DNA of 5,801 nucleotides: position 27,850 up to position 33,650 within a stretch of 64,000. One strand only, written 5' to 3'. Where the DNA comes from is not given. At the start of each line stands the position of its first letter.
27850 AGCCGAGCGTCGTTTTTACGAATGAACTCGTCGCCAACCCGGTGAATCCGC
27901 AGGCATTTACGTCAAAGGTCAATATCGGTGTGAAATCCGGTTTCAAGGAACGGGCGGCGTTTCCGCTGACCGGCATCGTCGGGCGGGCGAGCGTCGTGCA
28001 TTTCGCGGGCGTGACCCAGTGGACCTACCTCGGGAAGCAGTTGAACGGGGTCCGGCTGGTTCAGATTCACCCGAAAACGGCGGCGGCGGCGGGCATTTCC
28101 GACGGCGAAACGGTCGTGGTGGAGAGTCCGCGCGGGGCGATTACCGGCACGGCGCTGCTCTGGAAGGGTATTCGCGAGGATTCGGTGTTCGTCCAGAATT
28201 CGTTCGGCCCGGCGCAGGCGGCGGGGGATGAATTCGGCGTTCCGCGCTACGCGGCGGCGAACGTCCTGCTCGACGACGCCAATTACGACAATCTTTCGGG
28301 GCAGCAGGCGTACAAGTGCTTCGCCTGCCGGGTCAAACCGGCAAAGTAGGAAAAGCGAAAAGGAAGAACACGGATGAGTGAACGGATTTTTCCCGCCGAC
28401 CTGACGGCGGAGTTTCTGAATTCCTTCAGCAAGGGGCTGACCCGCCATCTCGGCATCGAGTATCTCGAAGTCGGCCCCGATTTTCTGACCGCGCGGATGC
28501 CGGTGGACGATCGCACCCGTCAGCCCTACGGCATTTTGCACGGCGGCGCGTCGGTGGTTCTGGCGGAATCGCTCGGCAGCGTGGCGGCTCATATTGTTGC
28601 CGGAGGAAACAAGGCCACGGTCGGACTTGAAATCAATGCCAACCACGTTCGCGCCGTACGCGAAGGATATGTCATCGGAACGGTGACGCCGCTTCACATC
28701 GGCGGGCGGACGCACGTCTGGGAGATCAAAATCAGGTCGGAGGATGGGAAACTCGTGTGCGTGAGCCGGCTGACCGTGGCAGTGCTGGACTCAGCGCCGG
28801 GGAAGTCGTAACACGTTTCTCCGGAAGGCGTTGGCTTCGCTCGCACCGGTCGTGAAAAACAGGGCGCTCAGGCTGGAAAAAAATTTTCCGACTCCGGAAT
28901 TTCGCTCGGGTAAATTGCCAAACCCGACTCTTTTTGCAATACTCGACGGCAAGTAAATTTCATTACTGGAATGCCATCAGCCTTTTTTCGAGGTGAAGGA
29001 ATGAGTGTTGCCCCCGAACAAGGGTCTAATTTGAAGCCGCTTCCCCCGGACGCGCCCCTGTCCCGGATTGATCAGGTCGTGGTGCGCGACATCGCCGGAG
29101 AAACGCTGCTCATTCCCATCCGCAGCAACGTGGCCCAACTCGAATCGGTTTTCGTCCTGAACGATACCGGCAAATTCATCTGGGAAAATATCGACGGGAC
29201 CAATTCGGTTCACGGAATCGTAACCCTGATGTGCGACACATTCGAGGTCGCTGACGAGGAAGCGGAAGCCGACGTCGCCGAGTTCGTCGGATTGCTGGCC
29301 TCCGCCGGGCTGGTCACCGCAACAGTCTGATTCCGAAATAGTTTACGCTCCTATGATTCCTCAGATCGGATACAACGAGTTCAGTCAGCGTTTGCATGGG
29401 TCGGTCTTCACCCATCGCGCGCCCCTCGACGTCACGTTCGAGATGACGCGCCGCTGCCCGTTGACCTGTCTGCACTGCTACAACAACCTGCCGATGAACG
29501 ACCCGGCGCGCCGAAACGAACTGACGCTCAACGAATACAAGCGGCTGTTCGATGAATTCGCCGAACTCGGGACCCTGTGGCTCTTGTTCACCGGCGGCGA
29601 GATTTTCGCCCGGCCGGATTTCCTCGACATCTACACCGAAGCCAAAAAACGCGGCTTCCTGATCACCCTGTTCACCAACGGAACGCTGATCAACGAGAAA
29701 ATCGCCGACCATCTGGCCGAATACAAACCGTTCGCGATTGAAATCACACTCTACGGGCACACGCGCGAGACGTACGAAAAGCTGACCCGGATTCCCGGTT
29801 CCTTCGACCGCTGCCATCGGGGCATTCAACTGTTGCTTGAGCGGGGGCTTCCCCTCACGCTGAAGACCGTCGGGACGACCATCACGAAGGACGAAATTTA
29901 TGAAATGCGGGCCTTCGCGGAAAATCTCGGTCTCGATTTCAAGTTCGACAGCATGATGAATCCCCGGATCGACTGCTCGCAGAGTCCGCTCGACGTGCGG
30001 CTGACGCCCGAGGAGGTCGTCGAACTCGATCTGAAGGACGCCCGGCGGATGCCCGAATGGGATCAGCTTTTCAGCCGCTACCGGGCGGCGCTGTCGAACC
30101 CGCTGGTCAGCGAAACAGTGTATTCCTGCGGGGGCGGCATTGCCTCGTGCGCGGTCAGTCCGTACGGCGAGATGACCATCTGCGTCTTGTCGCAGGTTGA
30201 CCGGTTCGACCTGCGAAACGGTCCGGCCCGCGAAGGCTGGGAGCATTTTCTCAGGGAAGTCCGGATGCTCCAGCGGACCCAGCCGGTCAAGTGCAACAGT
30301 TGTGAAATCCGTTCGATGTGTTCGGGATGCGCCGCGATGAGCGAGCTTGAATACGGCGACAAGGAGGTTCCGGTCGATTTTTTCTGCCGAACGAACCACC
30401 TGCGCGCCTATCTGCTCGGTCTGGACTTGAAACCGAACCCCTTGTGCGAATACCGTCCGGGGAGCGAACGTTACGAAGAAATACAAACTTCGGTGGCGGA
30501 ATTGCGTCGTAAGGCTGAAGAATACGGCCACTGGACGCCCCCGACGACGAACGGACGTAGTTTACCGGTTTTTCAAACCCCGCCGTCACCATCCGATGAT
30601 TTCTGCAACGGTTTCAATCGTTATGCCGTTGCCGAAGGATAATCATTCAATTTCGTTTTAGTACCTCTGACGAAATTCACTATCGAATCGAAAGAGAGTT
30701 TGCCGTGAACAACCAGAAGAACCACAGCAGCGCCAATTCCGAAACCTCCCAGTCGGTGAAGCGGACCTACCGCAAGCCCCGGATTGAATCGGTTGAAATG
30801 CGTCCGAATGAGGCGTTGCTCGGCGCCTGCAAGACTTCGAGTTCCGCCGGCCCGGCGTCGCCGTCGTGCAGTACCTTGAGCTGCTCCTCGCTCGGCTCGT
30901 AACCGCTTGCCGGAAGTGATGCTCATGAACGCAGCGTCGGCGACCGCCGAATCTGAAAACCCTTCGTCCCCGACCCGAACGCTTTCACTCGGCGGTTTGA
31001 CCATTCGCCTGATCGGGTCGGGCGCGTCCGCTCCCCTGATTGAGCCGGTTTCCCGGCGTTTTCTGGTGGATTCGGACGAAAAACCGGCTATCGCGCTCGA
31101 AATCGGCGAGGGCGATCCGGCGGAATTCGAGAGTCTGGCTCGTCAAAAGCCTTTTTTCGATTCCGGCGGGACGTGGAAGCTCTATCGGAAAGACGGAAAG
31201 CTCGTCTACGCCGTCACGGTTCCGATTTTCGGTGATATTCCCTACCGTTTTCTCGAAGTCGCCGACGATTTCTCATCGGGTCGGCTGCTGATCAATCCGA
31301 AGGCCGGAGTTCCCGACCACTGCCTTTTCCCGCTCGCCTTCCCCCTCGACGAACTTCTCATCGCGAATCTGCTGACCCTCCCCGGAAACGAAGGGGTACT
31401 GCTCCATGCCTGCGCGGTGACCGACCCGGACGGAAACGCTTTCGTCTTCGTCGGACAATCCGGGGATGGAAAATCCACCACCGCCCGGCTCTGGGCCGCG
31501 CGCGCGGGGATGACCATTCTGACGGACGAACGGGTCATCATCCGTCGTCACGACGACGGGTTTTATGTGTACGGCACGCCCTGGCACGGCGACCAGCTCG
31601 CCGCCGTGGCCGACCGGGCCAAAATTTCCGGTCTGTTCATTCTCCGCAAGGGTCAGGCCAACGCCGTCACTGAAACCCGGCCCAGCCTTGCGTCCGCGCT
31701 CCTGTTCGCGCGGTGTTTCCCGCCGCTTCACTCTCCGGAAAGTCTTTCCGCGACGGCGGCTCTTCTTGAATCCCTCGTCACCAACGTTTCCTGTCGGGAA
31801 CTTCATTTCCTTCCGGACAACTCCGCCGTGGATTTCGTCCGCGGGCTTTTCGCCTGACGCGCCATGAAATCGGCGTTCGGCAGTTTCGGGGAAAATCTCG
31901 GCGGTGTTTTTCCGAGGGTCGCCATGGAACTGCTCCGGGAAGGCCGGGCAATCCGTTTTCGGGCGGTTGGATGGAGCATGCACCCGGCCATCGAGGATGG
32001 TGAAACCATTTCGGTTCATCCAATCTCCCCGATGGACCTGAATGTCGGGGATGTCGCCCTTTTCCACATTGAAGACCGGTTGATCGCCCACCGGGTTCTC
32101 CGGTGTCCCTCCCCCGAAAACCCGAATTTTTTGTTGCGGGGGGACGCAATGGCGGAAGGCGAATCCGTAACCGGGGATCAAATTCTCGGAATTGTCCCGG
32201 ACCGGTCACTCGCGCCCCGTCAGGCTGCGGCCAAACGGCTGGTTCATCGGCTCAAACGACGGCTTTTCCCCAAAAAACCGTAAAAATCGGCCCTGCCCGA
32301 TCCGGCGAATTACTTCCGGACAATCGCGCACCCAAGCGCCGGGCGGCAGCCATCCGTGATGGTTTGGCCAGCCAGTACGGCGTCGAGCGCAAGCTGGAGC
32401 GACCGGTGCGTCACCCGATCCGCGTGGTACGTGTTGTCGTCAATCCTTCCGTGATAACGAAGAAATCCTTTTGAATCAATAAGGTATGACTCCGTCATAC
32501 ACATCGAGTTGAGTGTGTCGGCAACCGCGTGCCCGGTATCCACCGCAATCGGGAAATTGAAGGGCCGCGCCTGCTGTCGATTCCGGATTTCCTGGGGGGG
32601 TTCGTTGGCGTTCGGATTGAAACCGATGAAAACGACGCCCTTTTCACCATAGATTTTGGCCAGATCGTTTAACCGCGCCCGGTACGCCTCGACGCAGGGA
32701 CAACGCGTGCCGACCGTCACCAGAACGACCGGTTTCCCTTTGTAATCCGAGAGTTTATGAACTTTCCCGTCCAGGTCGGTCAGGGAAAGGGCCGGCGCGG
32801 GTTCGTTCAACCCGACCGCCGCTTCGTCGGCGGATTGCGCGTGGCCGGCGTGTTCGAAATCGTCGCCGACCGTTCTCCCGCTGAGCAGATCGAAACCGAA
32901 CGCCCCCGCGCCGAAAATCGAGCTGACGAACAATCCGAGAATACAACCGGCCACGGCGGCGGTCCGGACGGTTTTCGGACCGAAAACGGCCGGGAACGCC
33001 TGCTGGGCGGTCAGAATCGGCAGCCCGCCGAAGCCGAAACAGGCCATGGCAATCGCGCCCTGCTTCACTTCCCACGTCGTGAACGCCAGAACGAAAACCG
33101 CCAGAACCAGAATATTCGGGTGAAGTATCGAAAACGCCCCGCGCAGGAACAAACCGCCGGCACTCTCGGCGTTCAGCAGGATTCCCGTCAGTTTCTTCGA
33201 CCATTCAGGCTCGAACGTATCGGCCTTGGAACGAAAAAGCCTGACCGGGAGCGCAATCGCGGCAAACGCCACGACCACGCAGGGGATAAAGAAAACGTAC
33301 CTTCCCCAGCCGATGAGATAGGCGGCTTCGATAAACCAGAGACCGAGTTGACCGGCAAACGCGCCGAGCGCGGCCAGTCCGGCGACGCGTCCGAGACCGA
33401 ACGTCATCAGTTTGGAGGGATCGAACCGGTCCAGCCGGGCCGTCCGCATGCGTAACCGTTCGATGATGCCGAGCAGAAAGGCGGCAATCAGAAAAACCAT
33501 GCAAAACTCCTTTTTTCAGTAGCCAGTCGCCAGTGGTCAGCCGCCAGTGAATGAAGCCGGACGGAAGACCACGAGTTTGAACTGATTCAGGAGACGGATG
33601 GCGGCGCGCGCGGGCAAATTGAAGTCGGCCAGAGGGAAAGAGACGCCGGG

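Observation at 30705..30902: Unannotated 65-aa GTG-start ORF with Cys/Ser/Thr-rich C-terminal core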

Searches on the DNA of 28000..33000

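Call 64: search_rna_families(source=window, start=28000, end=33000, threshold=evalue, max_evalue=1)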
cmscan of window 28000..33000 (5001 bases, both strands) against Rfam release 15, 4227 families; matches with E-value up to 1: 2.
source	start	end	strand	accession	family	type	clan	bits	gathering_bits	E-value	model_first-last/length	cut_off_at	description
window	31535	31620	-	RF03115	KDPG-aldolase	Gene; sRNA;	-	23.8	54.6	0.26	1-88/88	no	KDPG-aldolase RNA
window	28196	28394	+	RF02690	BTH_s1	Gene; sRNA;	-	18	74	0.44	1-205/205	no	Burkholderia sRNA 1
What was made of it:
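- Tried and rejected: RNA: an Rfam scan of 28000-33000 found nothing near a gathering score (call 64).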

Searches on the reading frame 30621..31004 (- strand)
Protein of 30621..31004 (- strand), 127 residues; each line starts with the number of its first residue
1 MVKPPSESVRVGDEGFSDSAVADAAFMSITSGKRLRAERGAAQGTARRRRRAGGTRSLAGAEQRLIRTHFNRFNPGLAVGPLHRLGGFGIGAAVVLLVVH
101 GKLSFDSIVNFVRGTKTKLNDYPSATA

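Call 6: search_protein_families(library=ncbifam, proteins=[window:30621-31004:-], max_evalue=0.01)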
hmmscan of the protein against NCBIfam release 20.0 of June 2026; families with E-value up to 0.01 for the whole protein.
window:30621-31004:- (127 aa): 0 families

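Call 7: search_protein_families(library=pfam, proteins=[window:30621-31004:-], max_evalue=0.01)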
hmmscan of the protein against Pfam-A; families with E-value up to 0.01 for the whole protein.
window:30621-31004:- (127 aa): 0 families

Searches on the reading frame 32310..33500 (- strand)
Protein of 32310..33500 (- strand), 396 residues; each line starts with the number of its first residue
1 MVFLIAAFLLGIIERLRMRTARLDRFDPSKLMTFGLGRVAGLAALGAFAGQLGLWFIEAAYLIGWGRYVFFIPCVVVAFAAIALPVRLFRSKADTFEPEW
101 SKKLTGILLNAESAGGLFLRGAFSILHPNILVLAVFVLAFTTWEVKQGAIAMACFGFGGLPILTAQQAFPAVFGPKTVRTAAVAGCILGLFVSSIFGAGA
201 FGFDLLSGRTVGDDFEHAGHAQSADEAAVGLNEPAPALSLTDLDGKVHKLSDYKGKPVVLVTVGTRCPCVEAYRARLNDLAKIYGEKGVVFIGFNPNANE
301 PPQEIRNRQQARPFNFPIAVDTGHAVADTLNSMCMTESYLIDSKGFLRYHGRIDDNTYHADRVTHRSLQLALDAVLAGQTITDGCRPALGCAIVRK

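Call 6: search_protein_families(library=ncbifam, proteins=[window:32310-33500:-], max_evalue=0.01)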
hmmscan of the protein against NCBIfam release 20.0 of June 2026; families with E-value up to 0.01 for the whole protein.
window:32310-33500:- (396 aa): 8 families
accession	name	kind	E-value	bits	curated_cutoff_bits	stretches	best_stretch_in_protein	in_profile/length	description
NF002854.0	PRK03147.1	subfamily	3.4e-16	59.6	170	1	223-347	30-152/176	thiol-disulfide oxidoreductase ResA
NF007900.0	PRK10606.1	equivalog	5.5e-07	29.3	270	1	238-298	8-67/183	glutathione peroxidase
NF011941.0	PRK15412.1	equivalog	8e-05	22.2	359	1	233-356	43-164/185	thiol:disulfide interchange protein DsbE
TIGR00385.1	dsbE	subfamily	0.00011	21.9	123.15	1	231-358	36-163/173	DsbE family thiol:disulfide interchange protein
NF041054.1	WAxxUGC_long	equivalog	0.0002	20.8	300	1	234-347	83-194/354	ResA-like WAxxUGC motif-containing protein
NF006960.0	PRK09437.1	equivalog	0.00091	19.2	140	1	233-330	8-103/156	thioredoxin-dependent thiol peroxidase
NF047696.1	ThlDiSintTplARhiz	equivalog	0.0044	16.8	230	1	234-304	76-148/219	thiol:disulfide interchange protein TlpA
NF053650.1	PerredPrxQDein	equivalog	0.0055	16.7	260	1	236-339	2-102/148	thioredoxin-dependent peroxiredoxin PrxQ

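Call 7: search_protein_families(library=pfam, proteins=[window:32310-33500:-], max_evalue=0.01)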
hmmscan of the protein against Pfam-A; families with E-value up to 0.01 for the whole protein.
window:32310-33500:- (396 aa): 5 families
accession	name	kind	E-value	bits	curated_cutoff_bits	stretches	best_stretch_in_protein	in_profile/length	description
PF00578.27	AhpC-TSA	-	1.3e-17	64.4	26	1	232-349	2-123/124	AhpC/TSA family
PF08534.16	Redoxin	-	7.2e-16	58.7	26.6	1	232-356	3-137/148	Redoxin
PF13386.12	DsbD_2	-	1.4e-09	38.6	24.9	1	30-177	34-181/199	Cytochrome C biogenesis protein transmembrane region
PF00255.25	GSHPx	-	7.7e-07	29.1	27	1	238-298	4-63/108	Glutathione peroxidase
PF13905.12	Thioredoxin_8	-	0.0056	17.4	27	1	255-345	1-92/94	Thioredoxin-like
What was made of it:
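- A DsbD/redoxin fusion gene lies next to the cassette on the other strand in the window (32310-33500, calls 6, 7).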
